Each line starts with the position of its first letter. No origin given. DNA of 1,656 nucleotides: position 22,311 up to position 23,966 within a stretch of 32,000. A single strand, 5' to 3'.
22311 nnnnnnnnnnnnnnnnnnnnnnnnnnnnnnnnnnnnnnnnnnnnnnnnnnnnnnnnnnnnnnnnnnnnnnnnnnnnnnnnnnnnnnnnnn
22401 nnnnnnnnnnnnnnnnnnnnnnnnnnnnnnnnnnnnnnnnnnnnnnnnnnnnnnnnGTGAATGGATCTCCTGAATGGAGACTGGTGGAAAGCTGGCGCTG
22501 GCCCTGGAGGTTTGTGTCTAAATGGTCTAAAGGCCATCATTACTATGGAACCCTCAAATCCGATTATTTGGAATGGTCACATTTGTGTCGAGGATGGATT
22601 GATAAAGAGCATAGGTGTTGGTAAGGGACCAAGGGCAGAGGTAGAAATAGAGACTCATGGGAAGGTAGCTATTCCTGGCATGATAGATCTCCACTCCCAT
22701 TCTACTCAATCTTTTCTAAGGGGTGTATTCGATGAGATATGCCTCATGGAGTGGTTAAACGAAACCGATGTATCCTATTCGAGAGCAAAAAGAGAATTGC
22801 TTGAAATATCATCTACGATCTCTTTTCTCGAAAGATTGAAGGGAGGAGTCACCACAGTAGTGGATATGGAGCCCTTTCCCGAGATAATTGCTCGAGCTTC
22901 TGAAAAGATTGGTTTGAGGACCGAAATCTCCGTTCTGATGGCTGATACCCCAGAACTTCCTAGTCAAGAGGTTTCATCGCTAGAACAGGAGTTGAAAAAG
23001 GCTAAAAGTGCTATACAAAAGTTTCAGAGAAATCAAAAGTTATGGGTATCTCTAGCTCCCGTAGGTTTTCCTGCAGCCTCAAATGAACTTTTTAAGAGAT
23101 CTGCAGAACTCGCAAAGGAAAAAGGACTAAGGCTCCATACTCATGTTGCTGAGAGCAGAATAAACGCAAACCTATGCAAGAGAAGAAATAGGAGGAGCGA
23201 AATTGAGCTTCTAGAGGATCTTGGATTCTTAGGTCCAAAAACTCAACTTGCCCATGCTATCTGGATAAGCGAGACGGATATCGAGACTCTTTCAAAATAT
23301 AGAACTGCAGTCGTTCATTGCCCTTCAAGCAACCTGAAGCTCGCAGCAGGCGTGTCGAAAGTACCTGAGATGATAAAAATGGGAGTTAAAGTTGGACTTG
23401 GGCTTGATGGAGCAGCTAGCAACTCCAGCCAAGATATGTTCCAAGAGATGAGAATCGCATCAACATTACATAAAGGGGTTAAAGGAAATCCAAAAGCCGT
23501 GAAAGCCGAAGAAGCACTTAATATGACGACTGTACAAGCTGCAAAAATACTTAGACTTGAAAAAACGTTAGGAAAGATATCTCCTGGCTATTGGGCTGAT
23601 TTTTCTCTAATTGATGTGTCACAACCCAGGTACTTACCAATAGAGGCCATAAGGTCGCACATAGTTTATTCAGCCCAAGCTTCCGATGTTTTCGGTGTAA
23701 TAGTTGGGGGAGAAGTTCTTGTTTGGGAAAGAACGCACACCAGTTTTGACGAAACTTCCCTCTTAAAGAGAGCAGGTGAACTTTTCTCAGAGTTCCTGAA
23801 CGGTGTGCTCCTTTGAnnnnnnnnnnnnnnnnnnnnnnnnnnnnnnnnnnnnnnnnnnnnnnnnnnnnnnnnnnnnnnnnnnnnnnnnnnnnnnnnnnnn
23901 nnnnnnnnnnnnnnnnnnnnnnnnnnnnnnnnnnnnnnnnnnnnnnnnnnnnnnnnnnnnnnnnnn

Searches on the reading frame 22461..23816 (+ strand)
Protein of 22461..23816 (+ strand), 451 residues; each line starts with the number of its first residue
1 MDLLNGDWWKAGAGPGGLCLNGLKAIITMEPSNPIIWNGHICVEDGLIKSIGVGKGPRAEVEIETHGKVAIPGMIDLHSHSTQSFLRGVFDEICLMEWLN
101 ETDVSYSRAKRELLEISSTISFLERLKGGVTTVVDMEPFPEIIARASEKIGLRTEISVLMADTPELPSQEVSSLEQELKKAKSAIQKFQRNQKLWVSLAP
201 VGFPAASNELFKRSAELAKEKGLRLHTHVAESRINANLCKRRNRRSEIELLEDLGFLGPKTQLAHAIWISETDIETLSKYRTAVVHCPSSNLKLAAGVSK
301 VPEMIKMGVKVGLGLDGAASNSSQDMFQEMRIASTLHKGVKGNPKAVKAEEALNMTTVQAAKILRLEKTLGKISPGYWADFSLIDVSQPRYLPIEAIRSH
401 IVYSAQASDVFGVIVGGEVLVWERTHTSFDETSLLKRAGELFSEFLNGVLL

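Call 17: search_protein_families(library=pfam, proteins=[window:22461-23816:+], max_evalue=0.00001)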
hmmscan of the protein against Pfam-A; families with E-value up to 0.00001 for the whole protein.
window:22461-23816:+ (451 aa): 2 families
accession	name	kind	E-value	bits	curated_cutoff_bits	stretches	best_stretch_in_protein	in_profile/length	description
PF01979.26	Amidohydro_1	-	9.7e-61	206.3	25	1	70-419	2-344/345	Amidohydrolase family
PF07969.17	Amidohydro_3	-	3e-18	67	29.7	1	196-420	237-471/472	Amidohydrolase family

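Call 35: search_protein_families(library=ncbifam, proteins=[window:22461-23816:+], max_evalue=1e-10)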
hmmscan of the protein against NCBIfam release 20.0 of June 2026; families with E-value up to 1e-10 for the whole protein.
window:22461-23816:+ (451 aa): 24 families
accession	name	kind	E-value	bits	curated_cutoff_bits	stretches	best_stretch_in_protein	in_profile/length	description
NF005557.0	PRK07228.1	equivalog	1.5e-91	307.3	522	1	25-445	9-437/445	5'-deoxyadenosine deaminase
NF004701.0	PRK06038.1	equivalog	5.9e-88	295.4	609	1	25-440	12-421/432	N-ethylammeline chlorohydrolase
NF006549.0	PRK09045.1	equivalog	7.3e-87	291.8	540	1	26-439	17-433/444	TRZ/ATZ family hydrolase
NF006252.0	PRK08393.1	equivalog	4.3e-85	286.3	617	1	38-441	20-419/424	N-ethylammeline chlorohydrolase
NF006055.0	PRK08203.1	equivalog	1.6e-73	247.8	532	1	23-444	11-449/455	8-oxoguanine deaminase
NF004995.0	PRK06380.1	subfamily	1.3e-67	228.6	567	1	25-433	8-411/418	metal-dependent hydrolase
NF009059.0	PRK12393.1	equivalog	1.6e-57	195.3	543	1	24-442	13-452/460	amidohydrolase family protein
NF005211.0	PRK06687.1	equivalog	1.1e-55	189.1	703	1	27-421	10-409/419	TRZ/ATZ family protein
NF012037.0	PRK15493.1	equivalog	8e-55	186.4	779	1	25-435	9-423/435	bifunctional S-methyl-5'-thioadenosine deaminase/S-adenosylhomocysteine deaminase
NF005540.0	PRK07203.1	equivalog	8.6e-55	186.1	444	1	24-442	7-435/444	putative aminohydrolase SsnA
TIGR03314.1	Se_ssnA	subfamily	2.3e-53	181.6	455.5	1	25-444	7-436/441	putative selenium metabolism protein SsnA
NF006056.0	PRK08204.1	subfamily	1.1e-46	159.6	391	1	25-440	11-435/449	hypothetical protein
TIGR02967.1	guan_deamin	equivalog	2e-46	158.8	375.4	1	38-389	6-365/401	guanine deaminase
NF006681.0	PRK09229.1-2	equivalog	7e-43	147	362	1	180-433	186-437/451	formimidoylglutamate deiminase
NF006679.0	PRK09228.1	subfamily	3.1e-39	135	351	1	36-389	29-390/433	guanine deaminase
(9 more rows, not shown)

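Call 53: search_solved_structures(query=window:22461-23816:+, max_evalue=1e-20)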
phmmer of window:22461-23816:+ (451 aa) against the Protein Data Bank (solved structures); distinct sequences matched with E-value up to 1e-20: 21.
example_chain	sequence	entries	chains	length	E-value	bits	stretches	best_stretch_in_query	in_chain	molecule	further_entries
4f0r_A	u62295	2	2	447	8.2e-61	209.5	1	24-442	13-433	5-methylthioadenosine/S-adenosylhomocysteine deaminase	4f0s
4dyk_A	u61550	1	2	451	3.4e-51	177.8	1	26-441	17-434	AMIDOHYDROLASE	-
4gbd_A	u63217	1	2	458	3.5e-51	177.8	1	26-441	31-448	Putative uncharacterized protein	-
3lnp_A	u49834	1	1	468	4.1e-48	167.7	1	41-438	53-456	Amidohydrolase family Protein OLEI01672_1_465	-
3hpa_A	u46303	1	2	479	3.8e-46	161.2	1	15-439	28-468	AMIDOHYDROLASE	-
7ww2_A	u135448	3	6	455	1.8e-44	155.7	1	22-439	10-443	8-oxoguanine deaminase | Hydroxydechloroatrazine ethylaminohydrolase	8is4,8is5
1p1m_A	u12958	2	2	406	3.3e-41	145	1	32-437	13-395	Hypothetical protein TM0936 | Uncharacterized protein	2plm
1j6p_A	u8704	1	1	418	3.5e-41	144.8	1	32-437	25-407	METAL-DEPENDENT HYDROLASE OF CYTOSINEDEMANIASE/CHLOROHYDROLASE FAMILY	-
4dzh_A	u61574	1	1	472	4.3e-39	138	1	26-438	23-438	AMIDOHYDROLASE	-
4v1x_A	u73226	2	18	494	8.4e-36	127.1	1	25-426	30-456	ATRAZINE CHLOROHYDROLASE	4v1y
6ohb_A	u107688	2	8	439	6e-28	101.3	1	64-398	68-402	Guanine deaminase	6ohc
6oh9_A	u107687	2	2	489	1.4e-26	96.7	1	69-389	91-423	Yeast Guanine Deaminase | Probable guanine deaminase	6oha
4l9x_A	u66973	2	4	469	1.2e-25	93.7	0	195-421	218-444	Triazine hydrolase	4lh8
5hmd_A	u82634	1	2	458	2.2e-25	92.8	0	195-421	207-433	Triazine hydrolase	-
2paj_A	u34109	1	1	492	1e-24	90.6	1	48-415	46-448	putative cytosine/guanine deaminase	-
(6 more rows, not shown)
